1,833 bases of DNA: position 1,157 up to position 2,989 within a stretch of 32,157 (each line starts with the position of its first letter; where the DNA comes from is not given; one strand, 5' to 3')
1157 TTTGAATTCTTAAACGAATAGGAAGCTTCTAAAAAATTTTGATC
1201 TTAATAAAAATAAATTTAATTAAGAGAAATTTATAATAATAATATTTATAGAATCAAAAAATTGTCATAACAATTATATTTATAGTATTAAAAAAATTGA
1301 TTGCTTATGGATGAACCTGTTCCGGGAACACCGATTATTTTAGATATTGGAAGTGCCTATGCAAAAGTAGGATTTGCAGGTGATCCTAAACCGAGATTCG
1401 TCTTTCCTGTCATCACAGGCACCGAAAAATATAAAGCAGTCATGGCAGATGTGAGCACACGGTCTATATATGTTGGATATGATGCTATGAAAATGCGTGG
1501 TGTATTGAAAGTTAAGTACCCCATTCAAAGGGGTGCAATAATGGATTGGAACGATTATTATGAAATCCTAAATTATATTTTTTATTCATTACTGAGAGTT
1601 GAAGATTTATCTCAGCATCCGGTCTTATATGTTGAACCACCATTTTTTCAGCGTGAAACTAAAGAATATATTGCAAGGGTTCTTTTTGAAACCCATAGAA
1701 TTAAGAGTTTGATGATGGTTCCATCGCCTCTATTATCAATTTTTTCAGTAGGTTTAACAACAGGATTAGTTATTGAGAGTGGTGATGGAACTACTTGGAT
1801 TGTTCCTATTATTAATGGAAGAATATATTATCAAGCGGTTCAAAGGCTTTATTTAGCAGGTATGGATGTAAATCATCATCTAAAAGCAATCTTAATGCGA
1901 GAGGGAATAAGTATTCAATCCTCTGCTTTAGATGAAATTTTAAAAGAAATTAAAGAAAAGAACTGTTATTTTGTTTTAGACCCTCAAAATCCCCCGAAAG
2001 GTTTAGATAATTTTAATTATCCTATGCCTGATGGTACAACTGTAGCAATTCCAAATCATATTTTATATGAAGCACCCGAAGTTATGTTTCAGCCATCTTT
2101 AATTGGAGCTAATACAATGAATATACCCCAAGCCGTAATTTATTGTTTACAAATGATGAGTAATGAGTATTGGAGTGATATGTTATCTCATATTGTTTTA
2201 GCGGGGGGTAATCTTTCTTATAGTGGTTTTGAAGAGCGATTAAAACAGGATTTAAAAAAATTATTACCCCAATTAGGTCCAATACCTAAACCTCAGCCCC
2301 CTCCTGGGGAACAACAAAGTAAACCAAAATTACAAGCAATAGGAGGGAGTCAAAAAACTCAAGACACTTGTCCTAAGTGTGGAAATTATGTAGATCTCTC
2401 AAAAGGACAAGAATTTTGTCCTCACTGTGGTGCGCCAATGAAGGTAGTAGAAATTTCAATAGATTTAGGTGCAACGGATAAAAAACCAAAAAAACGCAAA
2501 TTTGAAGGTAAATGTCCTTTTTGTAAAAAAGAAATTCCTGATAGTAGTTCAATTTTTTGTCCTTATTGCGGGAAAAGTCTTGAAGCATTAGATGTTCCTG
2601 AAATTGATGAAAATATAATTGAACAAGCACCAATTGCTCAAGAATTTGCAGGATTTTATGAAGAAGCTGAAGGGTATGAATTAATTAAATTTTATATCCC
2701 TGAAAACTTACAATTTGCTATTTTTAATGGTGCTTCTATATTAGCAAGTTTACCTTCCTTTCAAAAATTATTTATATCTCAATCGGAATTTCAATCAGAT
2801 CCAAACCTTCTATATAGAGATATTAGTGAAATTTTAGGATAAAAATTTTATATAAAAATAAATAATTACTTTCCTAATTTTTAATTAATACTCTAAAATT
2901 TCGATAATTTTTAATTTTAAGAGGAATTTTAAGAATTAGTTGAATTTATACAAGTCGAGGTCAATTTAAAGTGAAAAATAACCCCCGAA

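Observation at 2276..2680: Actin-fold protein with a roughly 135-codon insert carrying two CPxCG zinc ribbons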

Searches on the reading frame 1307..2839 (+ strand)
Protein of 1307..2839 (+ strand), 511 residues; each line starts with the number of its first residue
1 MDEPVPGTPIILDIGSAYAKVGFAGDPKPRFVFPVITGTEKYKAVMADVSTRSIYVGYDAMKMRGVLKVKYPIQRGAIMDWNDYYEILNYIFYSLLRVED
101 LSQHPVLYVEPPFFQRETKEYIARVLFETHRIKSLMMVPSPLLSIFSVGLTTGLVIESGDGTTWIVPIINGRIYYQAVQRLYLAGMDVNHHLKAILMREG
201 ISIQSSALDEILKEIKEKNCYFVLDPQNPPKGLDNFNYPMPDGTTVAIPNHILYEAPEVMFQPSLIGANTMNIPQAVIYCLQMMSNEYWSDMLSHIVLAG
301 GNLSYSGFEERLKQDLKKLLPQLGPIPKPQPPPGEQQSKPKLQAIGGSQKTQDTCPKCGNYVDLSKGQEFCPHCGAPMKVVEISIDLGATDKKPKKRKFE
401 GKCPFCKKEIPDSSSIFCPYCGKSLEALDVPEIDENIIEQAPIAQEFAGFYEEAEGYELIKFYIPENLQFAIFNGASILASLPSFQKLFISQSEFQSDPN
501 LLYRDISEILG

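Call 4: search_protein_families(library=pfam, proteins=[window:1307-2839:+], max_evalue=1)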
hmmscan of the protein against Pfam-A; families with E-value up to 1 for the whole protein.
window:1307-2839:+ (511 aa): 26 families (the best 25 are shown)
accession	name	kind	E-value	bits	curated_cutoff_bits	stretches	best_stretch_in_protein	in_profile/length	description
PF00022.25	Actin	-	8.6e-71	239.1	27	2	9-321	6-354/410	Actin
PF13248.11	Zn_ribbon_3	-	5.2e-13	48.4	27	2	355-378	5-26/26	zinc-ribbon domain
PF12773.13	DZR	-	2.4e-09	37.6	27.3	3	355-422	1-45/45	Double zinc ribbon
PF13240.11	Zn_Ribbon_1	-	1.1e-08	35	25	2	355-377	2-22/23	zinc-ribbon domain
PF24460.1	DUF7575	-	5.7e-08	32.4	28.5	2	402-426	5-28/28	Domain of unknown function (DUF7575)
PF07191.17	Zn_ribbon_6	-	1.1e-05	25.7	25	2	348-381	12-42/67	Double zinc ribbon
PF18912.6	DZR_2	-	2.4e-05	24.5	27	2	349-379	18-47/56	Double zinc ribbon domain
PF17032.10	Zn_ribbon_15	-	2.8e-05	25.2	28.9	2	349-375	49-73/73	zinc-ribbon family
PF14803.11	Zn_ribbon_Nudix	-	0.00013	22.3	25.6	0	370-379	2-11/34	Nudix N-terminal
PF03884.20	YacG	-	0.00063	19.8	25.5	2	354-377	2-25/52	DNA gyrase inhibitor YacG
PF08271.17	Zn_Ribbon_TF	-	0.001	19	29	2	354-376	2-27/43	TFIIB zinc-binding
PF25207.1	DUF7837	-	0.0012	19.2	27.8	1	401-414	6-19/47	Domain of unknown function (DUF7837)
PF01155.25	HypA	-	0.0018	18.7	28.9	2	350-378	68-96/112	Hydrogenase/urease nickel incorporation, metallochaperone, hypA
PF09297.16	Zn_ribbon_NUD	-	0.0037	17.4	24.8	1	370-382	5-17/32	NADH pyrophosphatase zinc ribbon domain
PF08772.16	Zn_ribbon_NOB1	-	0.0039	17.7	24.9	1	397-423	5-31/72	Nin one binding (NOB1) Zn-ribbon like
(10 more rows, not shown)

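Call 5: search_solved_structures(query=window:1307-2839:+, show_alignments=2)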
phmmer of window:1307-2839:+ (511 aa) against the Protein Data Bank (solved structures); distinct sequences matched with E-value up to 0.001: 160 (the best 60 are shown).
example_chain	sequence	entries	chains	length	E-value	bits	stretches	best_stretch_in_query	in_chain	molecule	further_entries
9wc4_A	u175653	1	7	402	1.1e-73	251.7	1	1-331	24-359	HC1 actin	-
5nw4_G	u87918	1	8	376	6e-71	242.7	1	5-322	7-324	Arp1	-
30dr_A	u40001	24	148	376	8.1e-71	242.3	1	5-322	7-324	ARP1 actin related protein 1 homolog A | Alpha-centractin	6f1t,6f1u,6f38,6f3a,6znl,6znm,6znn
5adx_A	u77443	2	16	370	9.3e-71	242.1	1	7-322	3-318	ACTIN RELATED PROTEIN 1 | DYNACTIN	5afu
8j07_d5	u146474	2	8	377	3.7e-68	233.5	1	5-331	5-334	ACTA2 | Actin, aortic smooth muscle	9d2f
8gt4_A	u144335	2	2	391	4.3e-68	233.3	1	8-331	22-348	Actin, alpha cardiac muscle 1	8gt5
7jh7_A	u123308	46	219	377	4.7e-68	233.2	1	8-331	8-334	Actin, alpha cardiac muscle 1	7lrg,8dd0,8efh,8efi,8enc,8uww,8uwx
4efh_A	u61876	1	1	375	5.1e-68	233.1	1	10-331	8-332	Actin-1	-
9b3q_A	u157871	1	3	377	5.2e-68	233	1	8-333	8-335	Actin, alpha cardiac muscle 1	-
7tij_A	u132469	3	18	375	5.2e-68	233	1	8-331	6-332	cardiac actin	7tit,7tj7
9bpm_A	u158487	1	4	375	5.8e-68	232.9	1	8-334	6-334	Actin, alpha cardiac muscle 1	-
8dmy_A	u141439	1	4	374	5.9e-68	232.9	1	8-332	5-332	Actin, alpha cardiac muscle 1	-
8gsu_A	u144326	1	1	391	5.9e-68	232.9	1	8-331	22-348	Actin, alpha cardiac muscle 1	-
8q4g_A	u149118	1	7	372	7.2e-68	232.6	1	8-331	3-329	Actin, alpha cardiac muscle 1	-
9bph_A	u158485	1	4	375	7.2e-68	232.6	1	8-331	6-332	Actin, alpha cardiac muscle 1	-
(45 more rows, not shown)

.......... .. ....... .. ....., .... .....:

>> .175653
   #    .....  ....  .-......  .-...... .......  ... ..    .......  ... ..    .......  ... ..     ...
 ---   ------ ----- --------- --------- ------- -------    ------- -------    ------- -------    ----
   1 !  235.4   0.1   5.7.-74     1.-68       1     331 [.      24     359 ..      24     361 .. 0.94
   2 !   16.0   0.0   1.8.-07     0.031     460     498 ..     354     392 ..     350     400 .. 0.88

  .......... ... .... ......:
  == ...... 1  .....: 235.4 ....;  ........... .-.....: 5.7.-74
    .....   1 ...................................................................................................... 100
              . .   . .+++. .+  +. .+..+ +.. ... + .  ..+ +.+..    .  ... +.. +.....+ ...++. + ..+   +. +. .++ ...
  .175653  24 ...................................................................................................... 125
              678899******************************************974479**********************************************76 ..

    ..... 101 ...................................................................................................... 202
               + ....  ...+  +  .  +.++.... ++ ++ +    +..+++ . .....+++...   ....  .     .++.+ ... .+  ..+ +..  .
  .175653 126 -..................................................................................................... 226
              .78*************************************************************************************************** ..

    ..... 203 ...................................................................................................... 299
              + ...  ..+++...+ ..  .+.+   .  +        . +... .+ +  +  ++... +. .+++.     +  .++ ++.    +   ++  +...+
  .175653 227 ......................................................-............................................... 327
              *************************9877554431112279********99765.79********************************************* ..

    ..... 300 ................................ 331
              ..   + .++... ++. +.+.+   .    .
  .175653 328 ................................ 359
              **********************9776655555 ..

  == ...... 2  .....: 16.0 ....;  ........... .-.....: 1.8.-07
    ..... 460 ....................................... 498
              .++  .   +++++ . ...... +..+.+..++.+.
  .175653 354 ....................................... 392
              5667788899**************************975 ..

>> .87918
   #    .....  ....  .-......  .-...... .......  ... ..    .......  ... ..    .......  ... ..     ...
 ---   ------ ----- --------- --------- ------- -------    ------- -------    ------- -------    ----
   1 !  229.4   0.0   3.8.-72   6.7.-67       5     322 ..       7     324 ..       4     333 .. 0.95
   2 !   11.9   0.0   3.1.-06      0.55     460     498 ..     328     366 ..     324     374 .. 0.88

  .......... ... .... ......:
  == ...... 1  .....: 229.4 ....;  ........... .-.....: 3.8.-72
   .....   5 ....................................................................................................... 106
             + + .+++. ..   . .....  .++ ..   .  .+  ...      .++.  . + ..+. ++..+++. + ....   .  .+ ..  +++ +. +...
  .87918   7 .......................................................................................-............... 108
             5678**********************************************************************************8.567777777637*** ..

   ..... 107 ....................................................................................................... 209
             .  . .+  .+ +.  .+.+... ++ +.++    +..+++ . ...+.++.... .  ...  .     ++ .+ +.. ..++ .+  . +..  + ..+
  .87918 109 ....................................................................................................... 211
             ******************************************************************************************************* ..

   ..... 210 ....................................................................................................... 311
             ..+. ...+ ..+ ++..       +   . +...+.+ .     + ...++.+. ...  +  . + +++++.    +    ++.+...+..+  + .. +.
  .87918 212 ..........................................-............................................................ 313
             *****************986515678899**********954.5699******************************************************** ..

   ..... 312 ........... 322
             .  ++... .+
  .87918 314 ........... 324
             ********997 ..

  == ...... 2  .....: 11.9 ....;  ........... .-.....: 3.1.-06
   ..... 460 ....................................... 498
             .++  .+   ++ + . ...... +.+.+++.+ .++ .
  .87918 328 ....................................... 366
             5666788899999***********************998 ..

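Call 6: search_protein_families(library=ncbifam, proteins=[window:1307-2839:+], max_evalue=1)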
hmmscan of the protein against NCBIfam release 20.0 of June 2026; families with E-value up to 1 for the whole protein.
window:1307-2839:+ (511 aa): 19 families
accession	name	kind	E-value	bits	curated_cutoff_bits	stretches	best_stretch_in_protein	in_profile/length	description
NF040964.1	MamK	subfamily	1.8e-07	30.5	400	1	32-221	23-212/335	MamK family actin-like protein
NF040575.1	syringactin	equivalog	1.9e-07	30.4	300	2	275-322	186-233/286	syringactin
NF053560.1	crenactin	equivalog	8.9e-06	24.8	630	1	123-203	140-221/422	crenactin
NF033497.1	rubre_like_arch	subfamily_domain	6.3e-05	22.6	32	1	355-385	3-33/34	rubrerythrin-like domain-containing protein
NF001638.0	PRK00418.1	equivalog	0.0018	18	83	2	349-381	4-36/65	DNA gyrase inhibitor YacG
NF009143.0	PRK12495.1-4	equivalog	0.0087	16.2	372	1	346-379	36-69/244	hypothetical protein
NF009142.0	PRK12495.1-3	equivalog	0.015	15.5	377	1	347-375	37-65/261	hypothetical protein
NF049953.1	ribbon_DG_selen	exception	0.048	13.6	130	1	341-375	136-168/172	zinc ribbon-containing (seleno)protein DG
TIGR01206.1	lysW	equivalog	0.072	13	53.2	0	352-383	2-37/54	lysine biosynthesis protein LysW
NF001606.0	PRK00398.1-3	equivalog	0.13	12.1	72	1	402-422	4-26/44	DNA-directed RNA polymerase subunit P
NF003035.0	PRK03922.1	subfamily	0.14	11.9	125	1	359-383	39-63/128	hypothetical protein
TIGR00373.1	TIGR00373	equivalog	0.17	11.3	149.5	0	416-441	129-154/162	transcription factor E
TIGR03864.1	PQQ_ABC_ATP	hypoth_equivalog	0.24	10.8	302.25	1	157-212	35-89/236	ABC transporter, ATP-binding subunit, PQQ-dependent alcohol dehydrogenase system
TIGR01384.1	TFS_arch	equivalog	0.45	11.2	64.75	0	355-423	3-69/101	transcription factor S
NF047723.1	TransFacS4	equivalog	0.6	10.7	120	0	355-391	4-40/90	transcription factor S4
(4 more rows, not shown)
